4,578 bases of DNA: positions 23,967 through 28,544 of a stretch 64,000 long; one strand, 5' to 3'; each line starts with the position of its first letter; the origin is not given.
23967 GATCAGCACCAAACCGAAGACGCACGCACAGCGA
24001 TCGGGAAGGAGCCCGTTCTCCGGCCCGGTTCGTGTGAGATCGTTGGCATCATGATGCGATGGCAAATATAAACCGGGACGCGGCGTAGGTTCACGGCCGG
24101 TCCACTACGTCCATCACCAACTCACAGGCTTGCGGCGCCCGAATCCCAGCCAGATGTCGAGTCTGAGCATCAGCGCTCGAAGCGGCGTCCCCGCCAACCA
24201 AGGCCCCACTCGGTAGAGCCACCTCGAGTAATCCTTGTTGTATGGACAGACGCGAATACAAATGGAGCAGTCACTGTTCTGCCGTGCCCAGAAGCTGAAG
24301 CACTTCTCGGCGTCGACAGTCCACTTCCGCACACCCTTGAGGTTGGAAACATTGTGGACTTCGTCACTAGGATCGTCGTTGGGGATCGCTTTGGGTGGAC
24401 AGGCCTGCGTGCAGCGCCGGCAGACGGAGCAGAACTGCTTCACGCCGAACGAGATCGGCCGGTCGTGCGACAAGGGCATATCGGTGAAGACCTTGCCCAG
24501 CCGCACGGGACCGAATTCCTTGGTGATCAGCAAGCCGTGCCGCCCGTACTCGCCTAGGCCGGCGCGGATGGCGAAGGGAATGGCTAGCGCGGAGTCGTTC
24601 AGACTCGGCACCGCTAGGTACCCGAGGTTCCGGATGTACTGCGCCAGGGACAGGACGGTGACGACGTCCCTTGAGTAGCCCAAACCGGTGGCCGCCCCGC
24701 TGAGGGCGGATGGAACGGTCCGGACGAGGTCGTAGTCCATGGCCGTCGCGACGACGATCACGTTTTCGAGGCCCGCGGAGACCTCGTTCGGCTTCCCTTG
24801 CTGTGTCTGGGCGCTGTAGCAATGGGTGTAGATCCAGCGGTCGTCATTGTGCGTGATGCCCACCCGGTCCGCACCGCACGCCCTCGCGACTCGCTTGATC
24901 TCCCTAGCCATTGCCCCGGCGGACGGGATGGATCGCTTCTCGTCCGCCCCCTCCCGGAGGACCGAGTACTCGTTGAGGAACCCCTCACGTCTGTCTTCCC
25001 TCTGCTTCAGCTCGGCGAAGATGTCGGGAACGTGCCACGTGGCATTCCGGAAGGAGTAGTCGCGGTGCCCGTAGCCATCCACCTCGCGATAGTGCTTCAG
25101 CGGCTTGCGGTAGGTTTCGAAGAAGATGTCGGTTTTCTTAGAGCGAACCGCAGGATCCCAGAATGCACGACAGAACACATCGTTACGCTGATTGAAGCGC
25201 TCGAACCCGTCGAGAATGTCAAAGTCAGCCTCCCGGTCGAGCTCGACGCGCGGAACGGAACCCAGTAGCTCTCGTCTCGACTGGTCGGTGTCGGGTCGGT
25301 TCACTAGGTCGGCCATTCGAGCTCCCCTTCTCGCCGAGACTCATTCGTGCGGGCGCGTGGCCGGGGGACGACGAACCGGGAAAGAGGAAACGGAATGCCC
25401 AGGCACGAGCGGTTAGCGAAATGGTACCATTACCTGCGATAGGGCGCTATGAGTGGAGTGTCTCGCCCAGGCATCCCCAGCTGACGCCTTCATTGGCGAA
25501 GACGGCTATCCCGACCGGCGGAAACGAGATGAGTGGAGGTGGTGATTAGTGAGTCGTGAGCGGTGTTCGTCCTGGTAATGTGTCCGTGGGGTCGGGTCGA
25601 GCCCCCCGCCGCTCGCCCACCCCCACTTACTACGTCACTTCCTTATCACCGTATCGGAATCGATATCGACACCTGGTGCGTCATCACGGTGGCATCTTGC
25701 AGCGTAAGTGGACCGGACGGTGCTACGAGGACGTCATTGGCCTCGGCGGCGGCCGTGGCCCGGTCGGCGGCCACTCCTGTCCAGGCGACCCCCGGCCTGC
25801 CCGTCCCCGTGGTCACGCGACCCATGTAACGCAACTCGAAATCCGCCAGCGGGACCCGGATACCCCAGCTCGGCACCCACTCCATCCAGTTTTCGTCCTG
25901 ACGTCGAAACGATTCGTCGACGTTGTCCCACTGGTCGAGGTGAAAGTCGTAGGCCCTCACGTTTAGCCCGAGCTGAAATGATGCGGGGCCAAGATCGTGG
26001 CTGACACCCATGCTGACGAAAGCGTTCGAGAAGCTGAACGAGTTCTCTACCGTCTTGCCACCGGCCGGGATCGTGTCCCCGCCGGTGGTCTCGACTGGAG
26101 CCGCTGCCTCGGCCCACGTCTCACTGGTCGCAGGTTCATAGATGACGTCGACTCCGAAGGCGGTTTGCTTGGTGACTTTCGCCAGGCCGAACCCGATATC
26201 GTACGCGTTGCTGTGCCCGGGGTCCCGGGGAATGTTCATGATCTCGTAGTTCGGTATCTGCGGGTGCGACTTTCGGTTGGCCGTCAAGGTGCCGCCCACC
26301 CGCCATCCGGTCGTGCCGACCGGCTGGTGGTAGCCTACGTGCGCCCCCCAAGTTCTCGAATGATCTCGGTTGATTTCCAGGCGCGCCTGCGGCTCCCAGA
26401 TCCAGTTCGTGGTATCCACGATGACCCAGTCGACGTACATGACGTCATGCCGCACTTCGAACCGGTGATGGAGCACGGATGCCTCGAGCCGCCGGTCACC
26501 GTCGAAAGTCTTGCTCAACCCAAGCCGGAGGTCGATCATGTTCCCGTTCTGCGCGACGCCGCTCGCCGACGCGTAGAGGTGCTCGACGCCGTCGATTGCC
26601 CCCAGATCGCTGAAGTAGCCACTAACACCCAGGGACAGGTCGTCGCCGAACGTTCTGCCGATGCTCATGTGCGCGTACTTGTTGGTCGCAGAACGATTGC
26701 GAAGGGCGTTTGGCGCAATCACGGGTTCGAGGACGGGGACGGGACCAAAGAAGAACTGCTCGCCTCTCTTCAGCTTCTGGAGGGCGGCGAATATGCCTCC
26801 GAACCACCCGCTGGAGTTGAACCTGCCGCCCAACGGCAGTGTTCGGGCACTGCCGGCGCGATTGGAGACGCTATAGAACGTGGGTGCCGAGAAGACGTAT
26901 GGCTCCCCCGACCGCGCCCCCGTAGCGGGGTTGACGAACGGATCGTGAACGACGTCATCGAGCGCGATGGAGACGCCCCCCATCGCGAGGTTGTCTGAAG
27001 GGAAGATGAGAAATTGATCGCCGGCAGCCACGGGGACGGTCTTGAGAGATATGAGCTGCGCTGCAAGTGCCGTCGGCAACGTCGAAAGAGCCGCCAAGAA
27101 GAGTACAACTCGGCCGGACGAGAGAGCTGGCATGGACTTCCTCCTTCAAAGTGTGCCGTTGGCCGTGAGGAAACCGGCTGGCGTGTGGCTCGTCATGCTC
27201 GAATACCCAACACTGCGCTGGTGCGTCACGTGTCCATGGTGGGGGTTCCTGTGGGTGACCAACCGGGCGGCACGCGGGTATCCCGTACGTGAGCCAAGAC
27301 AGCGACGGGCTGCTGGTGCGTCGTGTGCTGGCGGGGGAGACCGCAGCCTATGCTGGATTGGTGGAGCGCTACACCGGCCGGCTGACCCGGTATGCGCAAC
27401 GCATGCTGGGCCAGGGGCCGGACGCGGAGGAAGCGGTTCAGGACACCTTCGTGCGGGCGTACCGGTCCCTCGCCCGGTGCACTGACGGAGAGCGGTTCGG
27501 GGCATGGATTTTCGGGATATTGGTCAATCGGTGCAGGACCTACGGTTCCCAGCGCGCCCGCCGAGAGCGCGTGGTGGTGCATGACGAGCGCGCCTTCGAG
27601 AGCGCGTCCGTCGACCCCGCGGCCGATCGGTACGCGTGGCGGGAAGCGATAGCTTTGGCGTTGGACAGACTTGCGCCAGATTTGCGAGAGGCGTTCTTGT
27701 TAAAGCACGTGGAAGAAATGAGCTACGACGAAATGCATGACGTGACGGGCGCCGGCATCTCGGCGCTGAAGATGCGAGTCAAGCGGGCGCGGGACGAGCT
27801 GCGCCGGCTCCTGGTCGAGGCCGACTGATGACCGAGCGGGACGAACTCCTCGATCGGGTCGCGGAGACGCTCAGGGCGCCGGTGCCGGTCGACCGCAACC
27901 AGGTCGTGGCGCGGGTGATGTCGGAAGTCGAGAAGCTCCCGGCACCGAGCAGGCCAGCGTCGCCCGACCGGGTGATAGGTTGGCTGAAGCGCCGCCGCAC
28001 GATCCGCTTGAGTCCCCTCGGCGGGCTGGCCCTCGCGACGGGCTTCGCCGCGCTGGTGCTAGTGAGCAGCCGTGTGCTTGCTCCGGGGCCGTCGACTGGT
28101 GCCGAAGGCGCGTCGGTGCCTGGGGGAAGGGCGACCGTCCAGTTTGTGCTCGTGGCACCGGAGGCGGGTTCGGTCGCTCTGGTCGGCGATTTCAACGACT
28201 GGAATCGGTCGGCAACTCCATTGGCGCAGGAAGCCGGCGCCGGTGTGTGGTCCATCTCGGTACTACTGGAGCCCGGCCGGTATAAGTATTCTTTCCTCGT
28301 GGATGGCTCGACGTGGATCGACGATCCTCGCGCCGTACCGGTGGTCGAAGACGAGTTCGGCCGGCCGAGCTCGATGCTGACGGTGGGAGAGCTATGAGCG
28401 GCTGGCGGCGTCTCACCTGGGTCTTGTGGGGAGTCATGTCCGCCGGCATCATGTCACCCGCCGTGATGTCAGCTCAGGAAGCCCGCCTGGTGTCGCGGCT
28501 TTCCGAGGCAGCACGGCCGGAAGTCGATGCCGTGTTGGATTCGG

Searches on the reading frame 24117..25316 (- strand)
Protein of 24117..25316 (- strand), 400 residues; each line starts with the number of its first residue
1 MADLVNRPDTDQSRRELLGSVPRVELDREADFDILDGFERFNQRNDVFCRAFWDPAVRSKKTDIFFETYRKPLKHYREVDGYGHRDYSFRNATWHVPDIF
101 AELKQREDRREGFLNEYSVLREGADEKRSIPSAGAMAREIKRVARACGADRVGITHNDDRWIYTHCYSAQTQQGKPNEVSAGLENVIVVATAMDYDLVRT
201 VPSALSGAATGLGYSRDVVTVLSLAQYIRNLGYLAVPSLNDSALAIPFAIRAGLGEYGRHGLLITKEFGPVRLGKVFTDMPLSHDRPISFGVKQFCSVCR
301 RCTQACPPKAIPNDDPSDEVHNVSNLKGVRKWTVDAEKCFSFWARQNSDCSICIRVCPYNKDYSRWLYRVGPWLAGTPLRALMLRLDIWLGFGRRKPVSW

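Call 38: search_protein_families(library=pfam, proteins=[window:24117-25316:-], max_evalue=0.0001)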
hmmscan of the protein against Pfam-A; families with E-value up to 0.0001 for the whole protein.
window:24117-25316:- (400 aa): 3 families
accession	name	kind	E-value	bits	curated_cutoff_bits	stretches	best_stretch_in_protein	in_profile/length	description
PF13484.11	Fer4_16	-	1.5e-08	35.8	30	1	296-360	2-66/66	4Fe-4S double cluster binding domain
PF12838.12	Fer4_7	-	1.4e-07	32.3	27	1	296-360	2-51/52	4Fe-4S dicluster domain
PF13486.11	Dehalogenase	-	3.9e-05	23.4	24.3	1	186-282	207-306/306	Reductive dehalogenase subunit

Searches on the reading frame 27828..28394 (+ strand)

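Call 38: search_protein_families(library=pfam, proteins=[window:27828-28394:+], max_evalue=0.0001)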
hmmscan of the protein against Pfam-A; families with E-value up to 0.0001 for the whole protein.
window:27828-28394:+ (189 aa): 2 families
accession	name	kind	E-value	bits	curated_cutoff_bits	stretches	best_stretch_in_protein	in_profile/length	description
PF02922.24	CBM_48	-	4.8e-10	40.1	22.4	1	100-160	10-72/83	Carbohydrate-binding module 48 (Isoamylase N-terminal domain)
PF16561.11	AMPK1_CBM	-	7.6e-09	36.1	26.8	1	113-187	11-80/85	Glycogen recognition site of AMP-activated protein kinase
